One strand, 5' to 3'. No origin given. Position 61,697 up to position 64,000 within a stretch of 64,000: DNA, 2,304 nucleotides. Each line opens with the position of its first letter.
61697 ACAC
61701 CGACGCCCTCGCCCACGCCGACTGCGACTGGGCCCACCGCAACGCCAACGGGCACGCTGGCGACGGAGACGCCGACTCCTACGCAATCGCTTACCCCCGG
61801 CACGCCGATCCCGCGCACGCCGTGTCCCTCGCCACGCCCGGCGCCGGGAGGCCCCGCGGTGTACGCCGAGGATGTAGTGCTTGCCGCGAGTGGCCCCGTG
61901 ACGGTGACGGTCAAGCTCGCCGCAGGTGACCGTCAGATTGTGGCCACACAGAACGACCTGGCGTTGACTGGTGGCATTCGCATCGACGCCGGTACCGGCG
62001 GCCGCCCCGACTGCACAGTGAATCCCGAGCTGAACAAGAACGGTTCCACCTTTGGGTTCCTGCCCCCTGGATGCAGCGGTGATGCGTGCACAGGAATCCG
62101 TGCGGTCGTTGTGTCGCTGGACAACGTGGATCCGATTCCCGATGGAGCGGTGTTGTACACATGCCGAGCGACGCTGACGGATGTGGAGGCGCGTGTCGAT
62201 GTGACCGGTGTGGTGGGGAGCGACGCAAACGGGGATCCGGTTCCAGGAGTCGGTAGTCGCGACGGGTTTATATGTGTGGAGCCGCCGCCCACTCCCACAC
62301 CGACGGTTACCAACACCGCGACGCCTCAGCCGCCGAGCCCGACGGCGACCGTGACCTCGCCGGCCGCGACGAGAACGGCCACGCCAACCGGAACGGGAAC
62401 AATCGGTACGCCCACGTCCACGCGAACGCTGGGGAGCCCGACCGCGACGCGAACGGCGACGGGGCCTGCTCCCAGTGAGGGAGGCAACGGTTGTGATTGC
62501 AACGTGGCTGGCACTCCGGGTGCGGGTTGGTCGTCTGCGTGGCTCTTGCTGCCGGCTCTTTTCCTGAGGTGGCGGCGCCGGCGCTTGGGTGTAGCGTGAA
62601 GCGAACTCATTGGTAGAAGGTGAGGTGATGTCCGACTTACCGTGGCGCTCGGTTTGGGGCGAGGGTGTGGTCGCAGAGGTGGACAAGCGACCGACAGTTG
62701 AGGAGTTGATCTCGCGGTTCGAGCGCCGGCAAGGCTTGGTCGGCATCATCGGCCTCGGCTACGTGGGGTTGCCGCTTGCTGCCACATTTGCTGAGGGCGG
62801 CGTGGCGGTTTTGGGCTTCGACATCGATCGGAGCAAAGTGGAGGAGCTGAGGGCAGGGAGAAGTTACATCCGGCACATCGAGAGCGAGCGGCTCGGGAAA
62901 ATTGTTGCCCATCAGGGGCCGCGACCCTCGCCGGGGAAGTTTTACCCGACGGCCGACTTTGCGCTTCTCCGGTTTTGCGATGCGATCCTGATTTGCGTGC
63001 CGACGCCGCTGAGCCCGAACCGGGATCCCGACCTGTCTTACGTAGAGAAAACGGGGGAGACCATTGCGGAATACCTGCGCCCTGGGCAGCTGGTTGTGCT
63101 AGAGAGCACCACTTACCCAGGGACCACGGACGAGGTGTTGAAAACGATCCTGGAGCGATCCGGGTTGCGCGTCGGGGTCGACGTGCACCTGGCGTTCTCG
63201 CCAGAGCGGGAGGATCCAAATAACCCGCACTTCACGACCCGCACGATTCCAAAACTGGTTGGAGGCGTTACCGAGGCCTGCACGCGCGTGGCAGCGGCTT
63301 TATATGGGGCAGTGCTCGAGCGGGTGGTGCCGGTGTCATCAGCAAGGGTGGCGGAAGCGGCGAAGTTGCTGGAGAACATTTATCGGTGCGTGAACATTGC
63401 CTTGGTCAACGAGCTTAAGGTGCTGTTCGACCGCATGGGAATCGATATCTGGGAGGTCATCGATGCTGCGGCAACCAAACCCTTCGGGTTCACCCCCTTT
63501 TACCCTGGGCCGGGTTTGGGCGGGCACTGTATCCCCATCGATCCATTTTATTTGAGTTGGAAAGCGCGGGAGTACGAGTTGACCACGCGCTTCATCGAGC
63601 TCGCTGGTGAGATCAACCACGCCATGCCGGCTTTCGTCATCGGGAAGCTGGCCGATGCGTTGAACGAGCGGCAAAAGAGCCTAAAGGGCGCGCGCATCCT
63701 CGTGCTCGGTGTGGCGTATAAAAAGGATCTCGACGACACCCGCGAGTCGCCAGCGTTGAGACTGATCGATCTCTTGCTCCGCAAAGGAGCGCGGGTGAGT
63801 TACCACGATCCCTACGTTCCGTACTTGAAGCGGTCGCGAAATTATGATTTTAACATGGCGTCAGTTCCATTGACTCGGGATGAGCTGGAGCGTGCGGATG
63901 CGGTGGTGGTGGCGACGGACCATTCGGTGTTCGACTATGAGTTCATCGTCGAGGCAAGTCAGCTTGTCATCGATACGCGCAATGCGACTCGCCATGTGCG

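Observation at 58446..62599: Non-cellulosomal cohesin-dockerin-like two-gene module with a MYXO-CTERM-type surface anchor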

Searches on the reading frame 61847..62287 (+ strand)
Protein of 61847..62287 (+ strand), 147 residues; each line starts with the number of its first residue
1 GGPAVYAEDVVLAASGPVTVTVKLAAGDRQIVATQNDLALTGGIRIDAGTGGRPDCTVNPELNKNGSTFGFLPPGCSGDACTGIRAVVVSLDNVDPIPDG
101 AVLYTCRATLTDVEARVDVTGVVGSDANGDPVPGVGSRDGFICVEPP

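Call 22: search_solved_structures(query=A4, max_evalue=1, show_alignments=2)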
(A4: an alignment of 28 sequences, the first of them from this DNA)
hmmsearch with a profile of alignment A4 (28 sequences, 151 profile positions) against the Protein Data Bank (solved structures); distinct sequences matched with E-value up to 1: 8.
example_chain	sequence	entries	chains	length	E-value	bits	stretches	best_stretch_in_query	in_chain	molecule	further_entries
5n5p_A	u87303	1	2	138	3.5e-10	42.7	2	98-150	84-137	Putative cellulosomal scaffoldin protein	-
5m2o_A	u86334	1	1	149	0.00028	23.5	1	98-150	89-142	Putative cellulosomal scaffoldin protein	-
5aoz_A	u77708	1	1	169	0.00045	22.9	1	98-150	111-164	PUTATIVE CELLULOSOMAL SCAFFOLDIN PROTEIN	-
6kgc_A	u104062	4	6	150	0.0053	19.4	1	3-149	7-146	Probably cellulosomal scaffolding protein, secreted cellulose-binding and cohesin domain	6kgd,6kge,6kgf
6kg8_A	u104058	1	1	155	0.0057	19.3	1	3-149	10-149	Probably cellulosomal scaffolding protein, secreted cellulose-binding and cohesin domain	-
5m2s_A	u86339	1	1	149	0.81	12.3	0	8-46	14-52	Putative cellulosomal scaffoldin protein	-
9qpq_H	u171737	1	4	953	0.88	12.2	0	29-85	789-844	Coatomer subunit beta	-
5a1u_G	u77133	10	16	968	0.9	12.2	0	29-85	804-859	COATOMER SUBUNIT BETA | COATOMER SUBUNIT BETA'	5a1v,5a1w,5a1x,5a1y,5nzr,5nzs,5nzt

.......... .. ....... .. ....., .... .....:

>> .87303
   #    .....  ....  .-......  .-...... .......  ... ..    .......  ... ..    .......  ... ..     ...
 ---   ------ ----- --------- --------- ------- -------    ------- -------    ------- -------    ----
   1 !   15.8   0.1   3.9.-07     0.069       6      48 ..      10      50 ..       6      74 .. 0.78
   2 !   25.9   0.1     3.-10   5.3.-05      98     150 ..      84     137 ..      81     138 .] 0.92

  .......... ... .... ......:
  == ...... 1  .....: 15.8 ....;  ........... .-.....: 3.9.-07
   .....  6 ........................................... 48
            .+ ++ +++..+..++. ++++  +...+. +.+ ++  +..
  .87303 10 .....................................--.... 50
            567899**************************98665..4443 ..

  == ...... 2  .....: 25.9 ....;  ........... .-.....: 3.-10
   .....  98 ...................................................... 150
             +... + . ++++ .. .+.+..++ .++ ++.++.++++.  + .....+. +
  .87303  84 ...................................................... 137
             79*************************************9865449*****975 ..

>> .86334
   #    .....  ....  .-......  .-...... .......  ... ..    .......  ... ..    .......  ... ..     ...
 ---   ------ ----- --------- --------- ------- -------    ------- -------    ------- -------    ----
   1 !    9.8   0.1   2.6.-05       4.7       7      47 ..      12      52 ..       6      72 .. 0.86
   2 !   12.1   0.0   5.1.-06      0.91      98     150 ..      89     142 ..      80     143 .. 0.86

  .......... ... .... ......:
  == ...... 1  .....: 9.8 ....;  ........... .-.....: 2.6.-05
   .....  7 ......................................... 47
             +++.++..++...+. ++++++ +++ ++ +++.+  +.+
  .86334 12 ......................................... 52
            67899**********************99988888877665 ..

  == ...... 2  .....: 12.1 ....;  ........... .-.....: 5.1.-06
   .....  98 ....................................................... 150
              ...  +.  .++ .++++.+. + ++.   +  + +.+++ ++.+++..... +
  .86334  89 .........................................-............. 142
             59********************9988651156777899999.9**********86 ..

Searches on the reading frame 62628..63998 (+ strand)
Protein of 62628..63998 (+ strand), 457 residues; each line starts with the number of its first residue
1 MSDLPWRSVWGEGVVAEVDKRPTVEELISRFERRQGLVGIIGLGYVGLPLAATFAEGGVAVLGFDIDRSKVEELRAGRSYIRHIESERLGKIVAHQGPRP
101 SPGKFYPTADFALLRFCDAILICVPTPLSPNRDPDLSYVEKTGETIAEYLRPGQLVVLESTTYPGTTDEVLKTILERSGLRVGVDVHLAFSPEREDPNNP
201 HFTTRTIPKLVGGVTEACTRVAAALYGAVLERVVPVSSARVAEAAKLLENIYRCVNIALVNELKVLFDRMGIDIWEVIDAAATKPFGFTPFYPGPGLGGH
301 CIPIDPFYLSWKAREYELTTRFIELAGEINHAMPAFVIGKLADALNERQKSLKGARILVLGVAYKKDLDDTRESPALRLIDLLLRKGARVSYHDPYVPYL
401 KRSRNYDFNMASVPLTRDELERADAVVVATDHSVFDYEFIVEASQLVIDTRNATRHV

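Call 84: search_protein_families(library=ncbifam, proteins=[window:62628-63998:+], max_evalue=0.00001)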
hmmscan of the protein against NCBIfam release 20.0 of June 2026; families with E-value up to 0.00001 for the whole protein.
window:62628-63998:+ (457 aa): 7 families
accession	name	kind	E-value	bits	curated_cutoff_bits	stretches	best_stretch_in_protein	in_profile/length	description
TIGR03026.1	NDP-sugDHase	subfamily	3.7e-126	421.2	189.8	1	38-452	3-413/413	nucleotide sugar dehydrogenase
NF040825.1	UDPMaNacDH_Arch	equivalog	6.6e-81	272.3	750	1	38-436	3-378/418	UDP-N-acetyl-D-mannosamine dehydrogenase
NF008286.0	PRK11064.1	equivalog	1.6e-72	244.4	459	1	38-452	6-417/420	UDP-N-acetyl-D-mannosamine dehydrogenase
NF011729.0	PRK15182.1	equivalog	1.9e-59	201.6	592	1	38-436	9-392/425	Vi polysaccharide biosynthesis UDP-N-acetylglucosamine C-6 dehydrogenase TviB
NF041297.1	UDPGDh_AglM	equivalog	5.3e-51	173.9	670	1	38-453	3-416/429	UDP-glucose 6-dehydrogenase AglM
NF047673.2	TeichurnBiosyTuaD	equivalog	3.4e-40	138.5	700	1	38-433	4-388/439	UDP-glucose 6-dehydrogenase TuaD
NF011631.0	PRK15057.1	equivalog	1.6e-06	27.5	757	1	40-309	5-261/388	UDP-glucose 6-dehydrogenase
